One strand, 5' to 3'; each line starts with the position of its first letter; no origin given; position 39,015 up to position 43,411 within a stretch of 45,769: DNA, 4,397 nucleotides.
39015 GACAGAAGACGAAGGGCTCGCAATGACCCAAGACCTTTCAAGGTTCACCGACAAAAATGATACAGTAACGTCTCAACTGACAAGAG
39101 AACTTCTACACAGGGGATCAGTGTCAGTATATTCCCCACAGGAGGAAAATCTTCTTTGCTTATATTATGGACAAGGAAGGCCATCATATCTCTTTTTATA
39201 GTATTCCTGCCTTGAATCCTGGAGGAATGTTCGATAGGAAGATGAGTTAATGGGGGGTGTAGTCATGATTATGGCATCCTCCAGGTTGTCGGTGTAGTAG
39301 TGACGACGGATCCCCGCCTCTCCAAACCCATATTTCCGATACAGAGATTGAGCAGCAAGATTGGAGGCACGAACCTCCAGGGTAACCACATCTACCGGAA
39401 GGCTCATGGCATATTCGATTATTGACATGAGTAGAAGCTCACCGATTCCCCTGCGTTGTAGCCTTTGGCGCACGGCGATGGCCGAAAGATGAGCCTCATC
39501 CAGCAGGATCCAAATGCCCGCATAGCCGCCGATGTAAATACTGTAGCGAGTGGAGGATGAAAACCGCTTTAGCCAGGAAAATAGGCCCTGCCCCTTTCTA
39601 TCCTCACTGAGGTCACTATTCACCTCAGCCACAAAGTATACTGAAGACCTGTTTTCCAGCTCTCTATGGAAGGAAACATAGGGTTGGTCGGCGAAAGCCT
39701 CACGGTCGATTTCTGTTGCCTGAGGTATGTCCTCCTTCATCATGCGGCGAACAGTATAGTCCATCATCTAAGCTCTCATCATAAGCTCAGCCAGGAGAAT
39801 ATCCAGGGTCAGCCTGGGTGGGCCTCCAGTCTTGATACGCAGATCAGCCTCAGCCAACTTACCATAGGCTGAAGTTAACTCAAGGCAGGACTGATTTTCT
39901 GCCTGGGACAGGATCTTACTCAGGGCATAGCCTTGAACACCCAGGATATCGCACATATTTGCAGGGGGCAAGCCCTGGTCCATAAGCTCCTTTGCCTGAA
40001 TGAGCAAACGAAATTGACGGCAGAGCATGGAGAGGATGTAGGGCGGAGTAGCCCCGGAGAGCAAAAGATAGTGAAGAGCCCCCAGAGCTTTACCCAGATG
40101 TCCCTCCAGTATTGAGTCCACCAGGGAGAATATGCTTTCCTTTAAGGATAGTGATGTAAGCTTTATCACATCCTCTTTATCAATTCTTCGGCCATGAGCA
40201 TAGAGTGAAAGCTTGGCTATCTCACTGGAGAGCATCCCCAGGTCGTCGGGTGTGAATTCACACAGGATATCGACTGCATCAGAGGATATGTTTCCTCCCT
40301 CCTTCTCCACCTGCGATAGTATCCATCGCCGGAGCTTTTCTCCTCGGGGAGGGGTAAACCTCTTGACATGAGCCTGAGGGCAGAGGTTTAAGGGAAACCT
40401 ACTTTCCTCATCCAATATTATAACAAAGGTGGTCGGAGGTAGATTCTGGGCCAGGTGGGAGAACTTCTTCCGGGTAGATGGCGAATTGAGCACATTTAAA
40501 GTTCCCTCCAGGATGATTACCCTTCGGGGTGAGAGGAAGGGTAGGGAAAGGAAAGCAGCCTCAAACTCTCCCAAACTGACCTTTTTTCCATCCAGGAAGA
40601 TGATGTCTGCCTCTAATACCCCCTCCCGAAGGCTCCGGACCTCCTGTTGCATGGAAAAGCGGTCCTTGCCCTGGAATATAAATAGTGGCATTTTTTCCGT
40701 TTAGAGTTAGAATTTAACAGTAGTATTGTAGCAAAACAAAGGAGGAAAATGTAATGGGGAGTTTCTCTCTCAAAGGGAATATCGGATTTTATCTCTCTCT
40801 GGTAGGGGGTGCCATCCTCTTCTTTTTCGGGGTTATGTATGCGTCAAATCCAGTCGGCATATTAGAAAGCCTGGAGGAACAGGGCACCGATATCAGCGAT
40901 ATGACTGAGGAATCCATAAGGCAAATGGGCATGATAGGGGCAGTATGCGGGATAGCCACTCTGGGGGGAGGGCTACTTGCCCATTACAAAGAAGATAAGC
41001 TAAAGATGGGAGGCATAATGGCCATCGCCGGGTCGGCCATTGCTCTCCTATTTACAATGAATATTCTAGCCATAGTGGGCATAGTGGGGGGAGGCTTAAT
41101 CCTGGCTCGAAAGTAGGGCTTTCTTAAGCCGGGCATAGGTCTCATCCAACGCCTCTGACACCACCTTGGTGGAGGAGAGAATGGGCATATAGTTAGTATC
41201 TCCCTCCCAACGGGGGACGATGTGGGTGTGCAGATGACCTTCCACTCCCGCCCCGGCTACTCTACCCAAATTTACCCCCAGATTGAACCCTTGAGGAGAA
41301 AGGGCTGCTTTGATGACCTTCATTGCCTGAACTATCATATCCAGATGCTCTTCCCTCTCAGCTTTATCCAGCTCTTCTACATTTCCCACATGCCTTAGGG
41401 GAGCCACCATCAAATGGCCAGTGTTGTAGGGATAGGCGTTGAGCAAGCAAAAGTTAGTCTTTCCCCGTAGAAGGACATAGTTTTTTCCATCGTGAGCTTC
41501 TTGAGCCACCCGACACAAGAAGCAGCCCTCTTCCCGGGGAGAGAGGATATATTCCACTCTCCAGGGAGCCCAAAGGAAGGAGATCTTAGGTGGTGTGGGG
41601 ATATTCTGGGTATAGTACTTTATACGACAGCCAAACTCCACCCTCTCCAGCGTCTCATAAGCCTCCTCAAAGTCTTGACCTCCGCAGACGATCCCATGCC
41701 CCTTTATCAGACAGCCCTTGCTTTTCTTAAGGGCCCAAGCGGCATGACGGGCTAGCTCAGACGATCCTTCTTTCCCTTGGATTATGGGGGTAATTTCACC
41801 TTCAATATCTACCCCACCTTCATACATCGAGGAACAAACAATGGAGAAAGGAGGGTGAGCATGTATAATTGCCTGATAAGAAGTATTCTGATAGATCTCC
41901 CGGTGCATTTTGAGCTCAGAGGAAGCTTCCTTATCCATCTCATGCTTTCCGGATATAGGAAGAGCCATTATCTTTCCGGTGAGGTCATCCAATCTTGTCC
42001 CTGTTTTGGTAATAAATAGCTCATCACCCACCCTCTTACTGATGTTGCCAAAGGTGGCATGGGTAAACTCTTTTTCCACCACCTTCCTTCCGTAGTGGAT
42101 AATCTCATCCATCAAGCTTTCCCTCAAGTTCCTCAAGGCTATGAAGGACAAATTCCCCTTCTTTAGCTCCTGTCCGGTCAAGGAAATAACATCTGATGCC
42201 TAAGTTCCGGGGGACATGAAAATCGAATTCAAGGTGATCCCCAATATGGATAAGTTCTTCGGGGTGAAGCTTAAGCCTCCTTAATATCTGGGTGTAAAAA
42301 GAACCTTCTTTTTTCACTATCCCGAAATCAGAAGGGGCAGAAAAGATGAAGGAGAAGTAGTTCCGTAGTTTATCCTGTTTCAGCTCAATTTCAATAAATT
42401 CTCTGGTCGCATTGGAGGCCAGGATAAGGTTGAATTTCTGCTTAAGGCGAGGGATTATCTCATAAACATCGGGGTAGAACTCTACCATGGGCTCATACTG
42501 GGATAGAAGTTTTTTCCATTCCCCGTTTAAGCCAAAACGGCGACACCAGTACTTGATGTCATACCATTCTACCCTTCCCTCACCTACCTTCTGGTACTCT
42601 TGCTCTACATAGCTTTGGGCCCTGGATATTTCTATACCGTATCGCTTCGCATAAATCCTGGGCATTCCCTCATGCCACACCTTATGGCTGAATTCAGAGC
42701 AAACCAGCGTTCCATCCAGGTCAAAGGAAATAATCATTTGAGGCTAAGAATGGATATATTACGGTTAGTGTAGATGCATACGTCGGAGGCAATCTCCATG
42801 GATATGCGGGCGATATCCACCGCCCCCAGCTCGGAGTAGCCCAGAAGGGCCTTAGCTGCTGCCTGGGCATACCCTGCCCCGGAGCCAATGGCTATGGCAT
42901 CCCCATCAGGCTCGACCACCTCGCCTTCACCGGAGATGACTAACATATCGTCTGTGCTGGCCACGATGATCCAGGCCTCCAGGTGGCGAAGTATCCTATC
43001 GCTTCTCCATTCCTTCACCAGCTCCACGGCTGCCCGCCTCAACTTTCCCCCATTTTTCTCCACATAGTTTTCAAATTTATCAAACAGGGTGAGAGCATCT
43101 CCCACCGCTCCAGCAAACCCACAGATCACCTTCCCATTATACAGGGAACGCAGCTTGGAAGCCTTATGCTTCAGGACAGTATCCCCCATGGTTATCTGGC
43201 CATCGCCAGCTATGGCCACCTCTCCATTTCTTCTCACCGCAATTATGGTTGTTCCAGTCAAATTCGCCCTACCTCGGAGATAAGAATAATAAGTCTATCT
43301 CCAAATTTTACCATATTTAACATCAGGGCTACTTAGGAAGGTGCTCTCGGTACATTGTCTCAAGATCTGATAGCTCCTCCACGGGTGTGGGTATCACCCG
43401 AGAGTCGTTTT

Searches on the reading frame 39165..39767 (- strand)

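Call 6: search_protein_families(library=pfam, proteins=[window:39165-39767:-], max_evalue=0.01)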
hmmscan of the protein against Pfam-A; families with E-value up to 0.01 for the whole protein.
window:39165-39767:- (200 aa): 6 families
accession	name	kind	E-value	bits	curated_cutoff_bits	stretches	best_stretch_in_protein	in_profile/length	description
PF00583.31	Acetyltransf_1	-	1.8e-13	51.2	20.7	1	81-148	46-116/116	Acetyltransferase (GNAT) family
PF13673.13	Acetyltransf_10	-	1.2e-10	41.9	23.6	1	83-151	43-110/128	Acetyltransferase (GNAT) domain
PF13508.13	Acetyltransf_7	-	1.2e-08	35.6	27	1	81-148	16-82/84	Acetyltransferase (GNAT) domain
PF08445.16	FR47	-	9.1e-07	29.2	22.1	1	88-151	18-80/86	FR47-like protein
PF13302.13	Acetyltransf_3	-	0.00045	21.4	25.4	1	6-148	4-137/138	Acetyltransferase (GNAT) domain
PF13527.13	Acetyltransf_9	-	0.0013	19.2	25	0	92-150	73-126/127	Acetyltransferase (GNAT) domain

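Call 7: search_protein_families(library=ncbifam, proteins=[window:39165-39767:-], max_evalue=0.01)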
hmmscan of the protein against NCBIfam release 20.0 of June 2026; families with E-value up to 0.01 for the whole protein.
window:39165-39767:- (200 aa): 15 families
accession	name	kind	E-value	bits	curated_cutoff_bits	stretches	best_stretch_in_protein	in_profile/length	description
TIGR01575.1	rimI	equivalog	7.9e-31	106.9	86.4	1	81-168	45-132/132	ribosomal protein S18-alanine N-acetyltransferase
NF007025.1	PRK09491.1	equivalog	3.7e-20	72.3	173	1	79-170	50-143/145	ribosomal protein S18-alanine N-acetyltransferase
NF053587.1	SpmdActasePaiA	equivalog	4.6e-08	33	250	1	95-169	94-168/172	spermidine/spermine N(1)-acetyltransferase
NF000359.1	sat3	exception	2.1e-07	31.2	360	1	92-159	96-163/180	streptothricin N-acetyltransferase Sat3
NF040503.1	resist_ArsN1a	equivalog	3.9e-06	26.7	170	1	96-156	81-141/159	arsinothricin resistance N-acetyltransferase ArsN1 family A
TIGR03585.1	PseH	equivalog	1.3e-05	25.3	93.1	1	97-161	80-146/156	UDP-4-amino-4,6-dideoxy-N-acetyl-beta-L-altrosamine N-acetyltransferase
NF002959.0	PRK03624.1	equivalog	1.8e-05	24.5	124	1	94-150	75-131/147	GNAT family acetyltransferase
NF049894.1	CG3035_N_ac_Glu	equivalog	3.1e-05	23.4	280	1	94-152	235-293/300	N-acetylglutamate synthase, CG3035 family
NF007527.0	PRK10140.1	equivalog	7e-05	22.7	236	1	96-163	83-151/162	N-acetyltransferase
NF007853.0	PRK10562.1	equivalog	7.7e-05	22.9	125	1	83-152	60-124/146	N-acetyltransferase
NF007807.0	PRK10514.1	equivalog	8.5e-05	22.5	134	1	86-152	65-126/147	acetyltransferase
TIGR03103.1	trio_acet_GNAT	equivalog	0.0003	19.5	569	1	93-149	157-213/547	N-acetylglutaminylglutamine synthetase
NF008212.0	PRK10975.1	equivalog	0.00058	19.7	219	1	91-147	163-219/232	dTDP-4-amino-4,6-dideoxy-D-galactose acyltransferase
TIGR03448.1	mycothiol_MshD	equivalog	0.0017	17.7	163.1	1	97-151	234-288/294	mycothiol synthase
NF000360.1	sat4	exception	0.0019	18.3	380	1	92-166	97-174/180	streptothricin N-acetyltransferase Sat4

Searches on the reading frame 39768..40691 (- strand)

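Call 6: search_protein_families(library=pfam, proteins=[window:39768-40691:-], max_evalue=0.01)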
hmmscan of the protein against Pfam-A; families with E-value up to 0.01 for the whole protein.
window:39768-40691:- (307 aa): 2 families
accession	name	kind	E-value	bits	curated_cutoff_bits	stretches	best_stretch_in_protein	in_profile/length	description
PF21694.2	DNA_pol3_delta_C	-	1.4e-25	90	27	1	185-300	2-118/121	DNA polymerase III delta subunit, C-terminal domain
PF06144.19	DNA_pol3_delta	-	3.4e-06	27.5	21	1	5-93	2-99/124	DNA polymerase III, delta subunit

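Call 7: search_protein_families(library=ncbifam, proteins=[window:39768-40691:-], max_evalue=0.01)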
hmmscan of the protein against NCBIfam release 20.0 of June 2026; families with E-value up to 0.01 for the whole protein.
window:39768-40691:- (307 aa): 8 families
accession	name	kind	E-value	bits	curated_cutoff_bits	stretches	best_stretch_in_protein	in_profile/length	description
TIGR01128.2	holA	equivalog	1.3e-63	215.3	80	1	4-302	2-315/316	DNA polymerase III subunit delta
NF001679.0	PRK00440.1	equivalog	2.7e-07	30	303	1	105-231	152-273/322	replication factor C small subunit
NF011510.0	PRK14948.1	equivalog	0.00015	20.7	593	1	129-305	196-363/640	DNA polymerase III subunit gamma/tau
NF005134.0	PRK06585.1-1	equivalog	0.00027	20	478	1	118-180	136-199/326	DNA polymerase III subunit delta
TIGR02397.1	dnaX_nterm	equivalog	0.0017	17.7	250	1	128-274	189-328/355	DNA polymerase III subunit gamma/tau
NF006302.0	PRK08487.1-5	equivalog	0.0018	17.9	296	1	106-198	124-213/323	DNA polymerase III subunit delta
NF004165.0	PRK05629.1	equivalog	0.0019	17.4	301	1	107-288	119-298/319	DNA polymerase III subunit delta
NF004046.1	PRK05563.1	equivalog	0.0047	15.9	400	1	167-304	228-357/567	DNA polymerase III subunit gamma/tau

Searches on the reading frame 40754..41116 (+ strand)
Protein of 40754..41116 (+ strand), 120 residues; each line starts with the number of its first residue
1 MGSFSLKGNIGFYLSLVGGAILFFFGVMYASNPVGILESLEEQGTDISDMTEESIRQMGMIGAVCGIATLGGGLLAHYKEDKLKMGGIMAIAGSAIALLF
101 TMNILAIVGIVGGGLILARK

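Call 6: search_protein_families(library=pfam, proteins=[window:40754-41116:+], max_evalue=0.01)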
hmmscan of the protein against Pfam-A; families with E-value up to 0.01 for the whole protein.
window:40754-41116:+ (120 aa): 1 family
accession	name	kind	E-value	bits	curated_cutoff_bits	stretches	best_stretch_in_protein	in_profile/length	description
PF13273.12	DUF4064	-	0.00029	21.5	32.1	1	10-98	11-100/102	Protein of unknown function (DUF4064)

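Call 7: search_protein_families(library=ncbifam, proteins=[window:40754-41116:+], max_evalue=0.01)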
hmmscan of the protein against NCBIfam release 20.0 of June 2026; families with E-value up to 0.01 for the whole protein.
window:40754-41116:+ (120 aa): 0 families

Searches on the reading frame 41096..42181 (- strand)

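Call 6: search_protein_families(library=pfam, proteins=[window:41096-42181:-], max_evalue=0.01)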
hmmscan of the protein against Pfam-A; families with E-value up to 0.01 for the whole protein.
window:41096-42181:- (361 aa): 3 families
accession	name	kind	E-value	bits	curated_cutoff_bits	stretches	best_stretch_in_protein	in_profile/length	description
PF00596.27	Aldolase_II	-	4.8e-30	105.2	22.2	1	26-188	2-182/183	Class II Aldolase and Adducin N-terminal domain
PF01230.28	HIT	-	1.5e-11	45.2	21.5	1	238-325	10-96/98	HIT domain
PF11969.13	DcpS_C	-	0.00011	23.1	24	1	220-322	2-100/114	Scavenger mRNA decapping enzyme C-term binding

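Call 7: search_protein_families(library=ncbifam, proteins=[window:41096-42181:-], max_evalue=0.01)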
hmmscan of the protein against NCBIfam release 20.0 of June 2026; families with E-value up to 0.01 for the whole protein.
window:41096-42181:- (361 aa): 22 families
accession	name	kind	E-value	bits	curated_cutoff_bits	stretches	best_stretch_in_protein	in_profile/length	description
NF006413.0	PRK08660.1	equivalog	9.7e-46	155.9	203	1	24-193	3-179/184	aldolase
NF052622.1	ATPAdlTfActino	equivalog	2.1e-42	144.6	290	1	197-355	9-173/176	ATP adenylyltransferase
NF006208.0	PRK08333.1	equivalog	4.1e-27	95.1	267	1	24-192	6-184/189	aldolase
NF005302.0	PRK06833.1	equivalog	3.6e-22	78.9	264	1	24-197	7-192/214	L-fuculose-phosphate aldolase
NF053831.1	RU1PAldHalo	equivalog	5.2e-20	71.8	300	1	38-199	18-190/208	ribulose-1-phosphate aldolase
TIGR03328.1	salvage_mtnB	equivalog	3.2e-17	62.7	137.05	1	28-186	2-186/194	methylthioribulose 1-phosphate dehydratase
NF043034.1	OxoTetrPhDc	equivalog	5.7e-16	58.9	250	1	22-192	4-189/205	3-oxo-tetronate 4-phosphate decarboxylase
NF006672.0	PRK09220.1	equivalog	9.4e-16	57.8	226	2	20-121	8-113/209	methylthioribulose 1-phosphate dehydratase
NF040649.1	FucA_Meth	equivalog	5.2e-15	55.8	250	1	26-191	5-176/179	L-fuculose phosphate aldolase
NF005984.0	PRK08087.1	subfamily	6.1e-15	55.6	264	1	20-183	3-176/215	L-fuculose-phosphate aldolase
TIGR01086.1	fucA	equivalog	4.4e-14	52.7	400.25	1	21-185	3-177/214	L-fuculose-phosphate aldolase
NF005244.0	PRK06754.1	equivalog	4.3e-11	42.4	281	1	32-187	16-195/214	methylthioribulose 1-phosphate dehydratase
NF004492.0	PRK05834.1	equivalog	1.8e-09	37.4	139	1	21-117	4-102/197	hypothetical protein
NF005123.0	PRK06557.1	subfamily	6.6e-08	32.5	251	1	21-197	10-201/223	L-ribulose-5-phosphate 4-epimerase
NF004979.0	PRK06357.1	equivalog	2.5e-07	30.3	216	1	27-190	10-197/221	hypothetical protein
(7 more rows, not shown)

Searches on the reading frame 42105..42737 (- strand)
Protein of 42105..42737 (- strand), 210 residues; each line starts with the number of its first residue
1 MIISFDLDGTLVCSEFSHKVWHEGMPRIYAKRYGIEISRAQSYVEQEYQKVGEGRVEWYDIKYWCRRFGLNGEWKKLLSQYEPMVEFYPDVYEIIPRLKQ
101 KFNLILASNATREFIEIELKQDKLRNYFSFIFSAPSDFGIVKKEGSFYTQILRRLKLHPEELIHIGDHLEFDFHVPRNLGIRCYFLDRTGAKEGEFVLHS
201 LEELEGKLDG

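Call 6: search_protein_families(library=pfam, proteins=[window:42105-42737:-], max_evalue=0.01)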
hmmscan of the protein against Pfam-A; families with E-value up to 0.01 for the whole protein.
window:42105-42737:- (210 aa): 4 families
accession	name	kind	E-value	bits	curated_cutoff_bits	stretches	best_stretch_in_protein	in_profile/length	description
PF00702.32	Hydrolase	-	4e-17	63.7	26.4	1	3-172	4-183/191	haloacid dehalogenase-like hydrolase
PF13419.12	HAD_2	-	1.3e-14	55.2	23.8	1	5-184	3-176/178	Haloacid dehalogenase-like hydrolase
PF06888.18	Put_Phosphatase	-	1.5e-05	25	27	1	85-138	70-126/234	Putative Phosphatase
PF13242.12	Hydrolase_like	-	0.00052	20.3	22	1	143-186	5-48/75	HAD-hyrolase-like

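Call 7: search_protein_families(library=ncbifam, proteins=[window:42105-42737:-], max_evalue=0.01)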
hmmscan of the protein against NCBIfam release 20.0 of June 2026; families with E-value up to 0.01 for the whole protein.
window:42105-42737:- (210 aa): 21 families
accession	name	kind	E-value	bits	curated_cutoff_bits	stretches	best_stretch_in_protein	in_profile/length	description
NF011564.0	PRK14988.1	equivalog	1.9e-16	60.4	189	1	5-182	15-188/225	GMP/IMP nucleotidase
TIGR02254.1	YjjG_YfnB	equivalog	1.2e-14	54.3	159.9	1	75-203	86-215/223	YjjG family noncanonical pyrimidine nucleotidase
TIGR02253.1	CTE7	subfamily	3.4e-14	53.1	169.75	1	3-194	5-202/221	TIGR02253 family HAD-type hydrolase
TIGR01428.1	HAD_type_II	equivalog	8.8e-13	48.7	125.4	1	3-192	4-196/197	haloacid dehalogenase type II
TIGR01549.1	HAD-SF-IA-v1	subfamily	4.7e-12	46.6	23.3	1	3-180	2-149/149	HAD-IA family hydrolase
TIGR02252.1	DREG-2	subfamily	8.6e-11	42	155.2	1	86-184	105-202/203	HAD hydrolase, REG-2-like, family IA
NF009804.0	PRK13288.1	equivalog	3.2e-08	33.3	218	1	3-169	6-165/215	pyrophosphatase PpaX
NF009695.0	PRK13222.1-2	equivalog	2.3e-06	27.2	225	1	86-168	94-176/226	phosphoglycolate phosphatase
TIGR01662.1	HAD-SF-IIIA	subfamily_domain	2.5e-06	27.7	44.6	1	85-183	24-135/141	HAD-IIIA family hydrolase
TIGR01509.1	HAD-SF-IA-v3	subfamily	7.1e-06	26.3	29.4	0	85-168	64-137/154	HAD-IA family hydrolase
NF006976.0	PRK09449.1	equivalog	2.3e-05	24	183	1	75-194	84-203/225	pyrimidine 5'-nucleotidase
NF009697.0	PRK13222.1-4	equivalog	5.5e-05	22.6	327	1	86-183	94-190/232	phosphoglycolate phosphatase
TIGR02247.1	HAD-1A3-hyp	subfamily_domain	0.00019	21.2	125.4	1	70-184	77-193/211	epoxide hydrolase N-terminal domain-like phosphatase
NF008018.0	PRK10748.1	equivalog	0.00029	20.1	225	1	89-182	116-203/238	5-amino-6-(5-phospho-D-ribitylamino)uracil phosphatase YigB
NF052576.1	PymNtasePynAStpc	equivalog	0.00031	20.4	350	1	87-183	100-197/229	pyrimidine 5'-nucleotidase PynA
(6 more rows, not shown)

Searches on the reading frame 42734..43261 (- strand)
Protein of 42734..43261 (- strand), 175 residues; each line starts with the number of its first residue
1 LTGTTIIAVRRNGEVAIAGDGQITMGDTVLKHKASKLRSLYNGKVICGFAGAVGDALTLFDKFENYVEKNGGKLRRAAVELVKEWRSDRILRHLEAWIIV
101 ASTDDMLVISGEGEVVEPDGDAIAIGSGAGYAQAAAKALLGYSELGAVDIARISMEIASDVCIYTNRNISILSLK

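Call 6: search_protein_families(library=pfam, proteins=[window:42734-43261:-], max_evalue=0.01)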
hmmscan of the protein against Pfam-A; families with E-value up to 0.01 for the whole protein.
window:42734-43261:- (175 aa): 1 family
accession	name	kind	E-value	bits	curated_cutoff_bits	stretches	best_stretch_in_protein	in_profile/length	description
PF00227.31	Proteasome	-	6.8e-24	85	22.4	1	2-171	3-186/189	Proteasome subunit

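Call 7: search_protein_families(library=ncbifam, proteins=[window:42734-43261:-], max_evalue=0.01)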
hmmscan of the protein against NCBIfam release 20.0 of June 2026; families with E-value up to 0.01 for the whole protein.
window:42734-43261:- (175 aa): 4 families
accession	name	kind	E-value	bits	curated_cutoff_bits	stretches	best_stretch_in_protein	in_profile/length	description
NF003964.0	PRK05456.1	equivalog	3.4e-75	251.6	137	1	1-174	5-178/179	ATP-dependent protease subunit HslV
TIGR03692.1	ATP_dep_HslV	equivalog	4.2e-73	244.7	157.75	1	4-172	1-169/171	HslVU peptidase proteolytic subunit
TIGR03634.1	arc_protsome_B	equivalog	1.9e-06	27.6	224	1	3-69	1-66/185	archaeal proteasome endopeptidase complex subunit beta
TIGR03690.1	20S_bact_beta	equivalog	7.2e-06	25.9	191.9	1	3-64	5-65/222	proteasome subunit beta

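Call 39: list_cluster_members(proteins=[window:45371-45562:-, window:45371-45538:-, window:44588-45208:-, window:44176-44730:-, window:44176-44727:-, window:44176-44607:-, window:44588-45082:-, window:42734-43261:-, window:42105-42737:-, window:43329-44171:-])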
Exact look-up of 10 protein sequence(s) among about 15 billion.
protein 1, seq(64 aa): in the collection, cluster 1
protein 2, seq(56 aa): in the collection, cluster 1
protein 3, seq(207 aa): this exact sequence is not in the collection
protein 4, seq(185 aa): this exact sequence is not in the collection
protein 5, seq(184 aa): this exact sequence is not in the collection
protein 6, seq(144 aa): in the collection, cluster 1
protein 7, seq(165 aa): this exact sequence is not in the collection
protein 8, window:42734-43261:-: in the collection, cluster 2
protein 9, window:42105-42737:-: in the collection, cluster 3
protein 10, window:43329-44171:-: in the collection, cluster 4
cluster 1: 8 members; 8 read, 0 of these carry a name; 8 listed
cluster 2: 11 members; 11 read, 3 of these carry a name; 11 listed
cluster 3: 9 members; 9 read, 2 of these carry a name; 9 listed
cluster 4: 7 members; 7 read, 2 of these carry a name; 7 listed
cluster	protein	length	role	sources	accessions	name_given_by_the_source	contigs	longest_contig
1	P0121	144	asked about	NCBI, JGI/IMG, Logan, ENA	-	-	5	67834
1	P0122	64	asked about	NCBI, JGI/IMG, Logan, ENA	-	-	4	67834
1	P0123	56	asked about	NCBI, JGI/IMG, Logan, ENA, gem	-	-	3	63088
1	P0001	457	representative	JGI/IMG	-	-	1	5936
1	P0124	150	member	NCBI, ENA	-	-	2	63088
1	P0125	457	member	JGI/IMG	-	-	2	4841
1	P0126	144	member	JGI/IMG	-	-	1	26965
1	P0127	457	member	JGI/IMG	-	-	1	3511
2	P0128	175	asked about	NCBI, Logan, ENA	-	-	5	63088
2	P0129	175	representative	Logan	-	-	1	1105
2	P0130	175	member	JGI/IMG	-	ATP-dependent HslUV protease subunit HslV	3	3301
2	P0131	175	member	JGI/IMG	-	ATP-dependent HslUV protease subunit HslV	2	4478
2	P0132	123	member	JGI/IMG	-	ATP-dependent HslUV protease subunit HslV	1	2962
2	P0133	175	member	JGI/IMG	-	-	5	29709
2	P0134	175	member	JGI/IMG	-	-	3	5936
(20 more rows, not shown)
